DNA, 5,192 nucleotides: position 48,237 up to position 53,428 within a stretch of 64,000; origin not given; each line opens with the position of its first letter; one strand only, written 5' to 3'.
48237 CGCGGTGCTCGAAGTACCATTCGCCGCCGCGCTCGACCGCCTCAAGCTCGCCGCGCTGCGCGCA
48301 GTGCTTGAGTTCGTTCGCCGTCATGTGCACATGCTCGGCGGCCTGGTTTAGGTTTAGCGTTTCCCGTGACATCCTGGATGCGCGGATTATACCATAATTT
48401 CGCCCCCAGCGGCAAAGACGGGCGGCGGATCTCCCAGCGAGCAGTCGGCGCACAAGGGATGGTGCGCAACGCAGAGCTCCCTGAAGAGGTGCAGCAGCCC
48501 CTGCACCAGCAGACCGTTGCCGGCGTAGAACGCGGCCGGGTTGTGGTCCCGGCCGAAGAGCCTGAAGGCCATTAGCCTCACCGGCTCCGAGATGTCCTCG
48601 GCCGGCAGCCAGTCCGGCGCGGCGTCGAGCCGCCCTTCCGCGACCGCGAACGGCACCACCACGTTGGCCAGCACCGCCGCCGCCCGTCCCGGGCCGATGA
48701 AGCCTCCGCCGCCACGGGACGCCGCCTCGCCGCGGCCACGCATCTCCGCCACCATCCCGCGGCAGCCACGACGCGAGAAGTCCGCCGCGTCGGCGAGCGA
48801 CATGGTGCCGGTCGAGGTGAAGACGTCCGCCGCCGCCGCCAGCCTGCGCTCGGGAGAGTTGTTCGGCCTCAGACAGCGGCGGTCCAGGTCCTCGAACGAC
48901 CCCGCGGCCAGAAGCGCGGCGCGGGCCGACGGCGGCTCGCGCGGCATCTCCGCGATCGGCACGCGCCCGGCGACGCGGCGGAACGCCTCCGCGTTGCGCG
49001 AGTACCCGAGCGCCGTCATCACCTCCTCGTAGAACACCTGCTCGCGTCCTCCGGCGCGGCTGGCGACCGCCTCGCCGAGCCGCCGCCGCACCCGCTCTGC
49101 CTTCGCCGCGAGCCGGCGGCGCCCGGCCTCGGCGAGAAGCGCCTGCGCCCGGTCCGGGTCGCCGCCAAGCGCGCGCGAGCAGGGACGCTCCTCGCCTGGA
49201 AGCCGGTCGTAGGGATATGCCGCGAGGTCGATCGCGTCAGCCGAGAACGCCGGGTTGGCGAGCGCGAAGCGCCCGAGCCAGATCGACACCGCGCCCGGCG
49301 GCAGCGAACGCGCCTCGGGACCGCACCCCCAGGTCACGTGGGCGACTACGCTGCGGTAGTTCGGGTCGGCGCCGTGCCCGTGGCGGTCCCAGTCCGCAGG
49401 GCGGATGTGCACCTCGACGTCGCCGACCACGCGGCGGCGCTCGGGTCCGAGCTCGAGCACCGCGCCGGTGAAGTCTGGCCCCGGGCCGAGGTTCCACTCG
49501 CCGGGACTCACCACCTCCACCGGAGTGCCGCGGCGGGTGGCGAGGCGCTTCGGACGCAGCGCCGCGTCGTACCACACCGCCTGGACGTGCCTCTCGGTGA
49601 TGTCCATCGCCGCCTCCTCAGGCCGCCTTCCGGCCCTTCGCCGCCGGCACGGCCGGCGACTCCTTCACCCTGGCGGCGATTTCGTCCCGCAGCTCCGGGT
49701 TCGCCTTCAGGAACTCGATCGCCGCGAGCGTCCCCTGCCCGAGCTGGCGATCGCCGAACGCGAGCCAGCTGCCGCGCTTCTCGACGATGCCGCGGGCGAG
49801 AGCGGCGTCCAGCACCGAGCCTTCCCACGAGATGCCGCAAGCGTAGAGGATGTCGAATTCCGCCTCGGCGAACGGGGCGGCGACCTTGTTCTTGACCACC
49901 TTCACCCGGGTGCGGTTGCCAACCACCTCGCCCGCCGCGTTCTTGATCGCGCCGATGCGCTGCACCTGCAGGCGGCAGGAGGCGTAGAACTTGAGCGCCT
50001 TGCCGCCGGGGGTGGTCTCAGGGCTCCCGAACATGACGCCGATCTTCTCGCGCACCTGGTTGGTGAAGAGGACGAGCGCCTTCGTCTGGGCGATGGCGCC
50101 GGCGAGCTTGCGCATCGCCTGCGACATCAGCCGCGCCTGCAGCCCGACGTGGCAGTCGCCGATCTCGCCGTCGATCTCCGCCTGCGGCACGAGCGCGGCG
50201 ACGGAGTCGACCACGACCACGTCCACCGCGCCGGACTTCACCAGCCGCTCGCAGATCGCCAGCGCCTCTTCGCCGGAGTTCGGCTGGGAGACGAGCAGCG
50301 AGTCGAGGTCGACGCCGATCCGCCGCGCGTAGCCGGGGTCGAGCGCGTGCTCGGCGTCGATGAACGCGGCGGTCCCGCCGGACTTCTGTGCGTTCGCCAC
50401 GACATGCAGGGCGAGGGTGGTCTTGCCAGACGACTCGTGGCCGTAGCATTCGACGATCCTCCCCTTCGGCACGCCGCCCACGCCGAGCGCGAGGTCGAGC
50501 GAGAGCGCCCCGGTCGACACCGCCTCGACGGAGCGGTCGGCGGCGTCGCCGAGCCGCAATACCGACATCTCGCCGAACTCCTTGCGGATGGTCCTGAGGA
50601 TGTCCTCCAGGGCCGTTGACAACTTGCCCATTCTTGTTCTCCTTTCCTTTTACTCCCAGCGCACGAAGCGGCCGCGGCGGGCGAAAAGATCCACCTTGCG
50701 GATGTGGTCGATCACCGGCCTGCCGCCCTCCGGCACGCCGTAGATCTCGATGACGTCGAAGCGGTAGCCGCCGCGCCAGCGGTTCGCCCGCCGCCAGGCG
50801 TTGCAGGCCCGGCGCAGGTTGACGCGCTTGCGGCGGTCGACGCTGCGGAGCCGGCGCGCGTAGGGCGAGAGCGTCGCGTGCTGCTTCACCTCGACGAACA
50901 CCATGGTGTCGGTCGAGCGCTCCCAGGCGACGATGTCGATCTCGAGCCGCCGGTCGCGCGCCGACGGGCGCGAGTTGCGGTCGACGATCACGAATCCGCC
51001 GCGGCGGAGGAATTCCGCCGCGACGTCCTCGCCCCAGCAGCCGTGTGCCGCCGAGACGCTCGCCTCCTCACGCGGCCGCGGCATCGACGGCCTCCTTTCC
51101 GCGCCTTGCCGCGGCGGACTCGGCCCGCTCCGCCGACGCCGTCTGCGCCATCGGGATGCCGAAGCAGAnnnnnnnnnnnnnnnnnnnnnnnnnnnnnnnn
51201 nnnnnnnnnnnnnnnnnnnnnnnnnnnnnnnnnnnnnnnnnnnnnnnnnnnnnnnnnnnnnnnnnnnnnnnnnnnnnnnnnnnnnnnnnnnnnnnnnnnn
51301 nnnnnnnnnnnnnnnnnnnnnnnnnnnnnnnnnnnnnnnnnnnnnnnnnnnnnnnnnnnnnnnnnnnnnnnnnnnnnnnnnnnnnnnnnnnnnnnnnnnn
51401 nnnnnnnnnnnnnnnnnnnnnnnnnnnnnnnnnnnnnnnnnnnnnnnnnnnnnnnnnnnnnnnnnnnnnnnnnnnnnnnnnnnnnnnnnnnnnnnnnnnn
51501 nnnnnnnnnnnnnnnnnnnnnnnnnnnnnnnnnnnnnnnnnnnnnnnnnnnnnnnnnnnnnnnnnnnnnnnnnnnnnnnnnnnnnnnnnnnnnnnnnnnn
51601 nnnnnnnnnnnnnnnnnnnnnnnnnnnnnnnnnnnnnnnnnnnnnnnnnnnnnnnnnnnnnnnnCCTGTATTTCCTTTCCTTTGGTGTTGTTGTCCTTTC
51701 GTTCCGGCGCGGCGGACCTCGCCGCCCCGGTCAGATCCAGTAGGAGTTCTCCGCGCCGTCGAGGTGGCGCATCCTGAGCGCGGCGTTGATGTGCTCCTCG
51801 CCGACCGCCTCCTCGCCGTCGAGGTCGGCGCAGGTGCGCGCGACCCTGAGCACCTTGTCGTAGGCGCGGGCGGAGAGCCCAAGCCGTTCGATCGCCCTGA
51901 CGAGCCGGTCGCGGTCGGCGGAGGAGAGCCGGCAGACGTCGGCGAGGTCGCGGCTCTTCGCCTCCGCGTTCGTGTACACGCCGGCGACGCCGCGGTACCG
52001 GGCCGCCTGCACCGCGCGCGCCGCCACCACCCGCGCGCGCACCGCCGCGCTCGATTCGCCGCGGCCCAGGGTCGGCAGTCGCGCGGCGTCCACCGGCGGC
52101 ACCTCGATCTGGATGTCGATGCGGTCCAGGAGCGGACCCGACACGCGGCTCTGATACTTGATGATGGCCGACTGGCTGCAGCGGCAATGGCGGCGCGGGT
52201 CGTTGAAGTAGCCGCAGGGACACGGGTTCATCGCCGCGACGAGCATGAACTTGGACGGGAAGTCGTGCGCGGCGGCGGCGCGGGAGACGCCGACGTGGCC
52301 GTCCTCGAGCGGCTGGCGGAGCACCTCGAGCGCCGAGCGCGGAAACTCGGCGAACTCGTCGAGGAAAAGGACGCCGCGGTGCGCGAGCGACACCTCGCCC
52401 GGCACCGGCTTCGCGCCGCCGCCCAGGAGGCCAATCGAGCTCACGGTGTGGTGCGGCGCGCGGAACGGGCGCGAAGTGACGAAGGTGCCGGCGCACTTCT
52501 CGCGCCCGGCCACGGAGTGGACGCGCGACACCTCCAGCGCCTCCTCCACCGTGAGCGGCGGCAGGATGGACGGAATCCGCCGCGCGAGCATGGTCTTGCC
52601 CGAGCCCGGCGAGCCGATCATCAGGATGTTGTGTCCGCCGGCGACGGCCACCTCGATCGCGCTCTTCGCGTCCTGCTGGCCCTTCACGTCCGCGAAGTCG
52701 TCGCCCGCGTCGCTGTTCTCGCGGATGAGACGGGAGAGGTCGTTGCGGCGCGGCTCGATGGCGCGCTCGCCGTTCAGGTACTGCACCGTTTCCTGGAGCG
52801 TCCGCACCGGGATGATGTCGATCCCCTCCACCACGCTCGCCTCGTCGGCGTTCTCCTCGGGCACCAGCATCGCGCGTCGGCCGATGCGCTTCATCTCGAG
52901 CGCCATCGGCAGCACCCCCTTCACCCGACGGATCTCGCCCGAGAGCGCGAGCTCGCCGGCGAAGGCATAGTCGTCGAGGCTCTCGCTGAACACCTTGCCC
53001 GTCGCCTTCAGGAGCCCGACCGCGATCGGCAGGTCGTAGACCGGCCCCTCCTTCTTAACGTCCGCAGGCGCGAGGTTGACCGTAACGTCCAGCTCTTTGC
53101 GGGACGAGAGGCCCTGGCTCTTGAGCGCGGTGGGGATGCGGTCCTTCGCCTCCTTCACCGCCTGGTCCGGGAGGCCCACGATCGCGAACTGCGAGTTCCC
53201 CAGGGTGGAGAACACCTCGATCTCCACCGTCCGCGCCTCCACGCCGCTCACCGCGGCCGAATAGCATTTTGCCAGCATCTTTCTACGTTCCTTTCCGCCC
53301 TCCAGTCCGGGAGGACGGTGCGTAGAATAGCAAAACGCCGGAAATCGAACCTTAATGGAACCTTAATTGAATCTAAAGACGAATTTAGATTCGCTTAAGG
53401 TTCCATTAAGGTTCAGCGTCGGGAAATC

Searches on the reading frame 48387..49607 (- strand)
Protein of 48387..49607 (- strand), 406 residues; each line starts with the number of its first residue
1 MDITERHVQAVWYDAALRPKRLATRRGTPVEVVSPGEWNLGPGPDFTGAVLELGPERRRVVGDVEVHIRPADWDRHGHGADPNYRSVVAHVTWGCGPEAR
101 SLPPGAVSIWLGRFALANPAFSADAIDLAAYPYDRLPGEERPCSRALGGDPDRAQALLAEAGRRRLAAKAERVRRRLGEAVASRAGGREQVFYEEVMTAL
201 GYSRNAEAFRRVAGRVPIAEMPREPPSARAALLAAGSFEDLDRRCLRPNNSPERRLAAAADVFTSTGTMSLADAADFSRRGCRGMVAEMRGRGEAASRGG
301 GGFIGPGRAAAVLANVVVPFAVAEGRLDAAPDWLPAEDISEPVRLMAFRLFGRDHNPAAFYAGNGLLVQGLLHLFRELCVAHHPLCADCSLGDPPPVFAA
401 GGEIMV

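Call 26: search_protein_families(library=pfam, proteins=[window:48387-49607:-], max_evalue=0.001)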
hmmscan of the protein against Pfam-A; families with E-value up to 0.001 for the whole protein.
window:48387-49607:- (406 aa): 1 family
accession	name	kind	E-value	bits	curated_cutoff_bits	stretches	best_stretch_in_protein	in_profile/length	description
PF11013.13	DUF2851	-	4.9e-31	108.5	25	1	5-223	1-207/375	Protein of unknown function (DUF2851)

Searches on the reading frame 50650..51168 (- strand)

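Call 26: search_protein_families(library=pfam, proteins=[window:50650-51168:-], max_evalue=0.001)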
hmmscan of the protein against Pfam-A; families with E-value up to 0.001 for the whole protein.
window:50650-51168:- (172 aa): 1 family
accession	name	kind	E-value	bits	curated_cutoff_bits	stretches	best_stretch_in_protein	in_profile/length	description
PF02021.23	UPF0102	-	1e-17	64.7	23.6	1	46-142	1-80/80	Uncharacterised protein family UPF0102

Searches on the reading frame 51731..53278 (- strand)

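Call 26: search_protein_families(library=pfam, proteins=[window:51731-53278:-], max_evalue=0.001)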
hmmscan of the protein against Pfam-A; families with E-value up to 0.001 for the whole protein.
window:51731-53278:- (515 aa): 7 families
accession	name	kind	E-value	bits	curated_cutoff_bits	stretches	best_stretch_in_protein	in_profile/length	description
PF01078.27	Mg_chelatase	-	2e-94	315.2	20.3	1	194-399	1-205/207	Magnesium chelatase, subunit ChlI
PF13541.12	ChlI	-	1.2e-37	129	27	1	20-143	1-121/121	Subunit ChlI of Mg-chelatase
PF13335.12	Mg_chelatase_C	-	2e-27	96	26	1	407-504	1-94/94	Magnesium chelatase, subunit ChlI C-terminal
PF07728.20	AAA_5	-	3e-09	37.5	22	1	217-354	1-125/139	AAA domain (dynein-related subfamily)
PF00493.29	MCM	-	7.3e-08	32.2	23.3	1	294-389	115-200/224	MCM P-loop domain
PF00158.32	Sigma54_activat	-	3.9e-06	27.1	20.2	0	289-351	82-142/168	Sigma-54 interaction domain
PF05362.19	Lon_C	-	1.1e-05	25.6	21.1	1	16-166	41-200/205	Lon protease (S16) C-terminal proteolytic domain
